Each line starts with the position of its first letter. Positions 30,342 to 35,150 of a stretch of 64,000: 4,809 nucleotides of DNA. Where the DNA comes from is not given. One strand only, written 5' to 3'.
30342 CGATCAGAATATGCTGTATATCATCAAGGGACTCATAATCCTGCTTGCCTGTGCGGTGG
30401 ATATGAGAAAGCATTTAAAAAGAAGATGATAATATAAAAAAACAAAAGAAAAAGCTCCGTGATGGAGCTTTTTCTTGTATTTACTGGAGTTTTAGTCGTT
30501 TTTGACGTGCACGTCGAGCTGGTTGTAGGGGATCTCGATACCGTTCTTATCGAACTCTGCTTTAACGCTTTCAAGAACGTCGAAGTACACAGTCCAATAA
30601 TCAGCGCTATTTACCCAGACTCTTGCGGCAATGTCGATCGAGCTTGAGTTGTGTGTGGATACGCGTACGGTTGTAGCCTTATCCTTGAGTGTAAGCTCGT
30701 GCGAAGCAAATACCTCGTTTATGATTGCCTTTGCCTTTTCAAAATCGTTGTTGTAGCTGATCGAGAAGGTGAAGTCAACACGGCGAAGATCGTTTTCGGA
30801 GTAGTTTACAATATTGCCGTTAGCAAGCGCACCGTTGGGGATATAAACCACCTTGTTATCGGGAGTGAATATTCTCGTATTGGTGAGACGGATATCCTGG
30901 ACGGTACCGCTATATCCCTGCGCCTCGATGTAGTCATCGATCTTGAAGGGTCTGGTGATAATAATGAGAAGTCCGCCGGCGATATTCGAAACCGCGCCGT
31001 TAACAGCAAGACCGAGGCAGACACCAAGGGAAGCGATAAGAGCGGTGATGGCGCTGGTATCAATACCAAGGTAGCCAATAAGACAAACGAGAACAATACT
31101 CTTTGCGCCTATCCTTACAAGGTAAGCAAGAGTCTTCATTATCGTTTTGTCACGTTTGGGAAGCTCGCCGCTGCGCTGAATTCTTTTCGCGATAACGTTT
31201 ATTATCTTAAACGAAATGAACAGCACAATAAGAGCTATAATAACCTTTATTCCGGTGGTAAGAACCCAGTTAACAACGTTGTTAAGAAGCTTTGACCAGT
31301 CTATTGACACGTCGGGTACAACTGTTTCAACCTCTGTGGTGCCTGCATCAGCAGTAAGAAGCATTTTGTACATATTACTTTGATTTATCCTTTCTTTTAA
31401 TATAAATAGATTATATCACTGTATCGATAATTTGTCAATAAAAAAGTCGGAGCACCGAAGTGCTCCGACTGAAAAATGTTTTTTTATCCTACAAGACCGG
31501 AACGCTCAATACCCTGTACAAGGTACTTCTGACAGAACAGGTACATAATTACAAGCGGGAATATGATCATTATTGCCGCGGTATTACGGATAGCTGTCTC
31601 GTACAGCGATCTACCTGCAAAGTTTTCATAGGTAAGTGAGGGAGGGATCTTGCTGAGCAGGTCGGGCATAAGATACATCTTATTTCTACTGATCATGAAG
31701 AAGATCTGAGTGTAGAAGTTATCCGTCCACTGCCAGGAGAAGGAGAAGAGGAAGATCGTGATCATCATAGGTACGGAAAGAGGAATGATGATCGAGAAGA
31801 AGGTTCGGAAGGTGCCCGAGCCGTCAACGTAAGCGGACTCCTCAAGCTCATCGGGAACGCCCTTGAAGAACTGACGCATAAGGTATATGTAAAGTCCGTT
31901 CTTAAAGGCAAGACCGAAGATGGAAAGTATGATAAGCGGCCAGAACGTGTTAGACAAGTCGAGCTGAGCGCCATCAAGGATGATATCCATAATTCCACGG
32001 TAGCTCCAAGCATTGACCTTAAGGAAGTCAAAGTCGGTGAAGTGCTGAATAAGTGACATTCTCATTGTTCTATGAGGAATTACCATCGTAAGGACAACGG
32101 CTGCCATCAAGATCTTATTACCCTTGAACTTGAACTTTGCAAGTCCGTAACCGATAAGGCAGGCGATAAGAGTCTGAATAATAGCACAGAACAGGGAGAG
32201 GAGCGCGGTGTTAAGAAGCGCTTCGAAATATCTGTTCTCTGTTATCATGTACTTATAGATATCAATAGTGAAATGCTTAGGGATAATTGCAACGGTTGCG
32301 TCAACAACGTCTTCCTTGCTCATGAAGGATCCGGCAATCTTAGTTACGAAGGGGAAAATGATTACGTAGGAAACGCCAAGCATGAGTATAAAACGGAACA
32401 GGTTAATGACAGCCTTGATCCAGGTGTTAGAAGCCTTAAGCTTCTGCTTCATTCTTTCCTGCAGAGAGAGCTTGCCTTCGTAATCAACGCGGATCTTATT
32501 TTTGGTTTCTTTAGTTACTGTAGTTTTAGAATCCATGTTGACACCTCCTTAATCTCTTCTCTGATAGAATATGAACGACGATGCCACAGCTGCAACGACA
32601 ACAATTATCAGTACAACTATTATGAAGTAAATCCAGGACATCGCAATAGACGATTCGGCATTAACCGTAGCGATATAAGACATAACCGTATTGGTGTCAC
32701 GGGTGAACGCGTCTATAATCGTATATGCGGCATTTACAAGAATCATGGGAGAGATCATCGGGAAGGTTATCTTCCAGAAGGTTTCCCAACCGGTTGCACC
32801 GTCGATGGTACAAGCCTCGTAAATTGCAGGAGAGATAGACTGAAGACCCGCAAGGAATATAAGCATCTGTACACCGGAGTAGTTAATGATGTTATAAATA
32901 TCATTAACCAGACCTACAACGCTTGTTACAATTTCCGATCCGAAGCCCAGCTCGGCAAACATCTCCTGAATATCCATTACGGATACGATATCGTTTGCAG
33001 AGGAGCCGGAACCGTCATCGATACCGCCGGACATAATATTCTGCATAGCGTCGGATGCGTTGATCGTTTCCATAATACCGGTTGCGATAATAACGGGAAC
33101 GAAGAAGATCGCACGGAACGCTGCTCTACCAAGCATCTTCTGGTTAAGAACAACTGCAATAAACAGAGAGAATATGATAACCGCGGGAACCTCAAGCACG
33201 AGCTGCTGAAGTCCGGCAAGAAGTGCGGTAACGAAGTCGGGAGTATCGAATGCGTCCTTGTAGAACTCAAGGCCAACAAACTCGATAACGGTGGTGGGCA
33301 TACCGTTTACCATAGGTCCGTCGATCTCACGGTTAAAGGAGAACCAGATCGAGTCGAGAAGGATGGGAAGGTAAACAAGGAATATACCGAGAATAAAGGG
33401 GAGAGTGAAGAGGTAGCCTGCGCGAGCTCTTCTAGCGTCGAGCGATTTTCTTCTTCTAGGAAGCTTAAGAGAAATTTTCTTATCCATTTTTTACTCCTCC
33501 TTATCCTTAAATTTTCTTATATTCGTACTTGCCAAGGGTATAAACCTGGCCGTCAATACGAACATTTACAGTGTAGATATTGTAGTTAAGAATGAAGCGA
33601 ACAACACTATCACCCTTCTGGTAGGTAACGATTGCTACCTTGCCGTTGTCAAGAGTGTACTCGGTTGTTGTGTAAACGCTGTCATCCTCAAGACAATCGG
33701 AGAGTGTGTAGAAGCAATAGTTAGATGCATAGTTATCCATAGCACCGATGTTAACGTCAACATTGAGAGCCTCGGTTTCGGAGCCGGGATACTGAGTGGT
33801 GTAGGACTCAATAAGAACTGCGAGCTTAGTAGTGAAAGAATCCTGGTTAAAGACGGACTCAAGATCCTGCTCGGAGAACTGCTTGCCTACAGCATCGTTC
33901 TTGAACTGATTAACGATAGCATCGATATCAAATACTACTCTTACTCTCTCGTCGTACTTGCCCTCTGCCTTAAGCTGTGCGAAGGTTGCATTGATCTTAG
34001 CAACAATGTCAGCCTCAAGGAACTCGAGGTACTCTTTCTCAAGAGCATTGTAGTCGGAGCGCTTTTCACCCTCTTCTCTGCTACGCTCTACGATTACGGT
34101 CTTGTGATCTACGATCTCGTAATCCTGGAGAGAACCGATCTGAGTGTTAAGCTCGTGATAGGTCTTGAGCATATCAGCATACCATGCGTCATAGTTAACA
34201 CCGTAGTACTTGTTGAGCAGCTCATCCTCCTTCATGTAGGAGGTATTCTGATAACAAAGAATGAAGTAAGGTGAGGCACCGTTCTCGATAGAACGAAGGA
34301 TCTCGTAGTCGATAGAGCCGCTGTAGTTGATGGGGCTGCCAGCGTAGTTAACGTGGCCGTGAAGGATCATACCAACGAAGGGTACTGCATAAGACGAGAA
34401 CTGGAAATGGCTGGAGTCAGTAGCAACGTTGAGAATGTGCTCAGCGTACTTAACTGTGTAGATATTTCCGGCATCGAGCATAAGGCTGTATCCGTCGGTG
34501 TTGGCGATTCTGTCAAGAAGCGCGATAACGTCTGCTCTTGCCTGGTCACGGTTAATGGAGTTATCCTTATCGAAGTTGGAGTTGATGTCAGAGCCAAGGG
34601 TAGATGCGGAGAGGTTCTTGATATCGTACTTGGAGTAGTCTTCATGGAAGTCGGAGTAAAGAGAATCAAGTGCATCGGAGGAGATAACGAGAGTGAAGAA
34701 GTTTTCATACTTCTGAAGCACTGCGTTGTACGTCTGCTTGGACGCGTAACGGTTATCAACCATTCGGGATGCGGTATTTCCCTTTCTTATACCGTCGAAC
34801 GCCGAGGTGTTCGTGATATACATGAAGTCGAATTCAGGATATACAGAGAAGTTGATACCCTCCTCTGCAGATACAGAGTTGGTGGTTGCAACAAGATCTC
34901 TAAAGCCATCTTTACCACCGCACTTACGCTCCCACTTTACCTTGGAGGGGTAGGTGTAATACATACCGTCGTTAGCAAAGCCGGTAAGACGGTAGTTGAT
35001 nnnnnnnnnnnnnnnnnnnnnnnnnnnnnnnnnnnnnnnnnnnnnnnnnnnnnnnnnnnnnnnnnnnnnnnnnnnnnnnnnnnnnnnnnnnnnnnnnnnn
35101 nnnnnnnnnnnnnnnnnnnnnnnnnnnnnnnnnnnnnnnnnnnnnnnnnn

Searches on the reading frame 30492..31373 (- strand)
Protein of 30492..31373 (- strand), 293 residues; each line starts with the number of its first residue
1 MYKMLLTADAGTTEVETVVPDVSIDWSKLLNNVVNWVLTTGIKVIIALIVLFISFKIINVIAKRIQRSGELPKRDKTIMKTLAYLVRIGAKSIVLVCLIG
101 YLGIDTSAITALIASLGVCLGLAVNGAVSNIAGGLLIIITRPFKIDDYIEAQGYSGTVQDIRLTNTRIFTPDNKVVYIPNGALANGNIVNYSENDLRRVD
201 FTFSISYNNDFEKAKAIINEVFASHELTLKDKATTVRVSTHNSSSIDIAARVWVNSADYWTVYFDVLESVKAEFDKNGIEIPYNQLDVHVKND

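Call 5: search_protein_families(library=pfam, proteins=[window:30492-31373:-], max_evalue=0.01)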
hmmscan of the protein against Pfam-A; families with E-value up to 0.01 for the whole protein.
window:30492-31373:- (293 aa): 2 families
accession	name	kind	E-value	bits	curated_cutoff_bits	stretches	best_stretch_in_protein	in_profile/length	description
PF00924.24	MS_channel_2nd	-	9.7e-22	77.3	20.2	1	127-192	2-67/68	Mechanosensitive ion channel, beta-domain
PF21082.3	MS_channel_3rd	-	1.3e-14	54.8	21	1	199-281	1-88/88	Mechanosensitive ion channel MscS, C-terminal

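Call 6: search_protein_families(library=ncbifam, proteins=[window:30492-31373:-], max_evalue=0.01)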
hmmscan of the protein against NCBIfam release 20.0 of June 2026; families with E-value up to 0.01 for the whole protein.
window:30492-31373:- (293 aa): 6 families
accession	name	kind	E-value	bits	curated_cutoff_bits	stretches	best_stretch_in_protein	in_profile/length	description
NF007662.0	PRK10334.1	subfamily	3.7e-60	203.6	321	1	35-291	22-278/286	small-conductance mechanosensitive channel MscS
NF047602.1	MscsSHelicob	equivalog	1.4e-50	172.1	400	1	39-292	8-260/260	small-conductance mechanosensitive channel MscS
NF008438.0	PRK11281.1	equivalog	6.9e-31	106.9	991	1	78-292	878-1090/1113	mechanosensitive channel MscK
NF047601.1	MscSThanab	equivalog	1.6e-19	70.4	500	1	37-292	17-278/280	small-conductance mechanosensitive channel MscS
NF008180.0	PRK10929.1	equivalog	4.5e-15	54.6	809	1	93-290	883-1085/1109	miniconductance mechanosensitive channel MscM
NF008542.0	PRK11465.1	equivalog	0.0015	16.9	596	1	42-288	466-722/741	mechanosensitive channel protein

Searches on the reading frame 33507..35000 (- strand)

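Call 28: search_protein_families(library=pfam, proteins=[window:33507-35000:-], max_evalue=5)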
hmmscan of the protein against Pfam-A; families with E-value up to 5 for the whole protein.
window:33507-35000:- (497 aa): 1 family
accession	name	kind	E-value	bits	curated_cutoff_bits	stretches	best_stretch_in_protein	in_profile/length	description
PF18952.6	DUF5696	-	1.1e-68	232.8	25.6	1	1-301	284-575/612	Family of unknown function (DUF5696)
